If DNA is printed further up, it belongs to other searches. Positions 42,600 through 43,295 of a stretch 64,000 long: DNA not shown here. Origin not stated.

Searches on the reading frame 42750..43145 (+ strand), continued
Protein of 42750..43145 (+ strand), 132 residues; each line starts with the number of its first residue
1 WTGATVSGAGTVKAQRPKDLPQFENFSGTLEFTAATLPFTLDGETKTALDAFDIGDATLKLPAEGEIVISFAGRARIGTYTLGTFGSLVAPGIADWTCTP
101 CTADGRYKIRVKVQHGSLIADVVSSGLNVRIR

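Call 62: find_encoding_contigs(protein=P0171, flank=10000, max_places=1)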
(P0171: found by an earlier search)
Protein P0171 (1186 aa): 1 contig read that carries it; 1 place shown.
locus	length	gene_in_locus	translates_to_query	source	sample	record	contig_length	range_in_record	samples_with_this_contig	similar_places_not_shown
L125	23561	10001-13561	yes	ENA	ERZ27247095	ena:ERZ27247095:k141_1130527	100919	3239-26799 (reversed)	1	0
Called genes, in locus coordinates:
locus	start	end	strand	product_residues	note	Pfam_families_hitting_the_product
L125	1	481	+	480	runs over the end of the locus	PF02055:Glyco_hydro_30, PF02057:Glyco_hydro_59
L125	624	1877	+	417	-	PF13173:AAA_14, PF13401:AAA_22 (faint), PF13635:DUF4143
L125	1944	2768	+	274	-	-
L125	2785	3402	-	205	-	PF00072:Response_reg, PF00196:GerE, PF08281:Sigma70_r4_2 (weak)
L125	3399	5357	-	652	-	PF07730:HisKA_3, PF13581:HATPase_c_2 (weak), PF02518:HATPase_c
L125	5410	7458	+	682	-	-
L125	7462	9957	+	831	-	-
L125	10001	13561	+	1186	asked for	-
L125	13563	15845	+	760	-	PF16126:DUF4838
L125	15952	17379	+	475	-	PF01637:ATPase_2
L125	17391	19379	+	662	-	PF16126:DUF4838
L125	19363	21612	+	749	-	-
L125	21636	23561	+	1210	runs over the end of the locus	PF12831:FAD_oxidored, PF17678:Glyco_hydro_92N, PF07971:Glyco_hydro_92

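Call 63: find_encoding_contigs(protein=P0193, flank=10000, max_places=1)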
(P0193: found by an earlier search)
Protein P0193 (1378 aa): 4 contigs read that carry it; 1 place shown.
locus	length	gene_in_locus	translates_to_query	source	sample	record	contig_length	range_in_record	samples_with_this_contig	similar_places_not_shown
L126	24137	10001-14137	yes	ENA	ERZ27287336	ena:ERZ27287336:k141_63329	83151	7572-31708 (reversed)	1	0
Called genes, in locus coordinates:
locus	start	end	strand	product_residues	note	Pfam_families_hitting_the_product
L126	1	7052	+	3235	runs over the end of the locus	-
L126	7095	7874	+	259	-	-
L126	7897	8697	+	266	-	-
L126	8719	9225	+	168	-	-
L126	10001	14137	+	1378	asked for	-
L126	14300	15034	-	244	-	-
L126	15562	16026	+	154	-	PF00885:DMRL_synthase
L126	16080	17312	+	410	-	PF00365:PFK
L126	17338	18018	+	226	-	PF00702:Hydrolase (faint)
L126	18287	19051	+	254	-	PF01503:PRA-PH (faint), PF03819:MazG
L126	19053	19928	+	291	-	PF02401:LYTB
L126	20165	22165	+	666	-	-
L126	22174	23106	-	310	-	PF01479:S4 (faint), PF00849:PseudoU_synth_2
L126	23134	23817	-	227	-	PF02517:Rce1-like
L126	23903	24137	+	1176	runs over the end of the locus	PF07470:Glyco_hydro_88, PF16153:DUF4861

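Call 64: find_encoding_contigs(protein=P0020, flank=10000, max_places=1)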
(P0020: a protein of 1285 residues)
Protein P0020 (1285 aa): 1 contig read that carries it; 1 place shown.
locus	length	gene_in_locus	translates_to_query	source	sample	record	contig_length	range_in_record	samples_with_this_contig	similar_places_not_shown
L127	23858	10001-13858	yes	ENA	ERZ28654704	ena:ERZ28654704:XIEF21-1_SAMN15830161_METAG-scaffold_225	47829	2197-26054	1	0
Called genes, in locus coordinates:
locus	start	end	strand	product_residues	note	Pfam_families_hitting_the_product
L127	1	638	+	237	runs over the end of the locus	-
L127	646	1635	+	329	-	PF02195:ParB_N, PF17762:HTH_ParB, PF23552:ParB_C (weak)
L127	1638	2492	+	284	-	PF04389:Peptidase_M28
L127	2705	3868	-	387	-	PF13377:Peripla_BP_3, PF12833:HTH_18, PF00165:HTH_AraC (weak)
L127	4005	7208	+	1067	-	PF02837:Glyco_hydro_2_N, PF00703:Glyco_hydro_2, PF02836:Glyco_hydro_2_C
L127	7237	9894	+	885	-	PF12708:Pect-lyase_RHGA_epim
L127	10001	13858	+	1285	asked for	PF12951:PATR (weak)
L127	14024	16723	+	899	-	PF04616:Glyco_hydro_43, PF00754:F5_F8_type_C, PF18099:CBM_35_2 (faint), PF22633:F5_F8_type_C_2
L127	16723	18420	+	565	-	PF03629:SASA (faint)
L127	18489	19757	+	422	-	PF00326:Peptidase_S9 (faint), PF20434:BD-FAE, PF07859:Abhydrolase_3 (faint), PF01738:DLH (faint)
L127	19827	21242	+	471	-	PF00144:Beta-lactamase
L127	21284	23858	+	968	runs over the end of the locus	PF22815:CatAgl_D1, PF22816:CatAgl_D2, PF13229:Beta_helix (weak), PF00295:Glyco_hydro_28 (faint), PF13229:Beta_helix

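Call 72: search_solved_structures(query=A5, max_evalue=10)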
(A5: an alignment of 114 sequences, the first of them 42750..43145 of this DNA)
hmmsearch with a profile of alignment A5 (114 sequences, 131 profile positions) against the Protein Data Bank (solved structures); distinct sequences matched with E-value up to 10: 17.
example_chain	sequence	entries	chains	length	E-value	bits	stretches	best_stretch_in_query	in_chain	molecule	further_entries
3ljy_A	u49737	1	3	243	0.00038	24.2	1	6-122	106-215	putative adhesin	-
1ov8_A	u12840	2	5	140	0.23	15.2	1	39-91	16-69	Auracyanin B | PROTEIN (AURACYANIN)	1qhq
4ky3_A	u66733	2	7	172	0.48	14.1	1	22-75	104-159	designed protein OR327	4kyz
9n2z_A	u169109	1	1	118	0.55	13.9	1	36-109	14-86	LM2363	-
1zea_H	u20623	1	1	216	0.82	13.4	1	16-118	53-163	monoclonal anti-cholera toxin IGG1 KAPPA antibody, H chain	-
5aum_H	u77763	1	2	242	1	13.1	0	57-118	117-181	Heavy chain of Fab fragment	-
6czg_A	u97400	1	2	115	1.1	13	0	6-46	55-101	b11L5F_LGL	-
1ghf_H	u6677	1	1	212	1.1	13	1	20-118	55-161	ANTI-ANTI-IDIOTYPE GH1002 FAB FRAGMENT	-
5szf_H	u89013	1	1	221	1.3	12.8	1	18-118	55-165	2A10 antibody FAB fragment heavy chain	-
4opw_A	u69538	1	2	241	1.3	12.7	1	34-101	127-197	Uncharacterized protein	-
5w5x_H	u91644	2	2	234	1.3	12.7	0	65-118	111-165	3C10 Fab' heavy chain | 3C10 Fab heavy chain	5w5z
5t0y_H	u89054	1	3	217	1.4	12.6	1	18-118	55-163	2A10 FAB fragment heavy chain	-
4wht_A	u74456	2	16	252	1.6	12.4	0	65-118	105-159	Heavy chain of the Fab fragment derived from neutralizing antibody 3/11 | Heavy chain of Fab fragment derived from neutralizing antibody 3/11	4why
5mhr_I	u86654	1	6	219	1.8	12.3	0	64-118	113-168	9BG5 Fab heavy chain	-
6ujb_E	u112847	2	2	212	2.2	12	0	20-118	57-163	C6D4 heavy chain Fab | C6-RGD3 heavy chain Fab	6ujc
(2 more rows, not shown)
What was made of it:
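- On Right-handed beta-helix adhesin/CBM-like domains (3LJY-like, CBM89-like): Profile E=3.8e-4 to 3ljy_A (call 72).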

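Call 73: search_solved_structures(query=A5, max_evalue=0.01, show_alignments=1)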
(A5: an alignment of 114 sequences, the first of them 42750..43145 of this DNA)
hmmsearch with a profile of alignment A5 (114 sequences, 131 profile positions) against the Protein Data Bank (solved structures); distinct sequences matched with E-value up to 0.01: 1.
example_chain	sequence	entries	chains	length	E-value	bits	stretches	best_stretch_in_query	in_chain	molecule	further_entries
3ljy_A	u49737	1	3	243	0.00038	24.2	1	6-122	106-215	putative adhesin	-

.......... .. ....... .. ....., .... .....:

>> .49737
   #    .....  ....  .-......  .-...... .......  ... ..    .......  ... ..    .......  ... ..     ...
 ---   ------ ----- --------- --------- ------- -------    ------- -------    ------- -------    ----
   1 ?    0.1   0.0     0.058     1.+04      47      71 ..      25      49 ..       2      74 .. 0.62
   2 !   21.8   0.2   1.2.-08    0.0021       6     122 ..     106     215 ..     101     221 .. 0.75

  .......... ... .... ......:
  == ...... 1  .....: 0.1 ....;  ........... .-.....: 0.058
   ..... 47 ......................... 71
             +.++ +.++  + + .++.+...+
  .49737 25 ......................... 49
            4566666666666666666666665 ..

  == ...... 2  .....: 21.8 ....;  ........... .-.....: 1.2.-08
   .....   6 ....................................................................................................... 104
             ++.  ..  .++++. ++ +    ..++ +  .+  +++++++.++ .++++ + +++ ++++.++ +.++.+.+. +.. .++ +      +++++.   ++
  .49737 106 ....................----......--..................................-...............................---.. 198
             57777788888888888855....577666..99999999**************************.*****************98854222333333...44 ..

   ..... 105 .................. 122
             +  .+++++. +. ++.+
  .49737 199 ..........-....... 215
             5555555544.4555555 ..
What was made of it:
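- Closest known: Beta-helix binding modules: CBM89. Same: Best sequence-profile match: 3ljy_A, E=3.8e-4 over CTD positions 6-122 (calls 72, 73).
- A profile search hits the beta-helix 'putative adhesin' 3ljy at E=3.8e-4 (calls 72, 73).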

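Call 89: search_protein_families(library=pfam, proteins=[P0028, P0033, P0044, P0056, P0066, P0072, P0025], max_evalue=0.01)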
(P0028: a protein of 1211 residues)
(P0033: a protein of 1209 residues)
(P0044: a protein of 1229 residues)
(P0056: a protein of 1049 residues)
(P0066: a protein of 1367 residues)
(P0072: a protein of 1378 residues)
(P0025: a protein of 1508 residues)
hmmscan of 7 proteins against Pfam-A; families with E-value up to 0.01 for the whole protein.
P0028 (1211 aa): 0 families

P0033 (1209 aa): 0 families

P0044 (1229 aa): 0 families

P0056 (1049 aa): 0 families

P0066 (1367 aa): 0 families

P0072 (1378 aa): 0 families

P0025 (1508 aa): 1 family
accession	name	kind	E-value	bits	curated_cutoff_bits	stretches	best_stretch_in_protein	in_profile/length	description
PF18027.6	Pepdidase_M14_N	-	0.0051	17.4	23.2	0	765-827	19-80/107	Cytosolic carboxypeptidase N-terminal domain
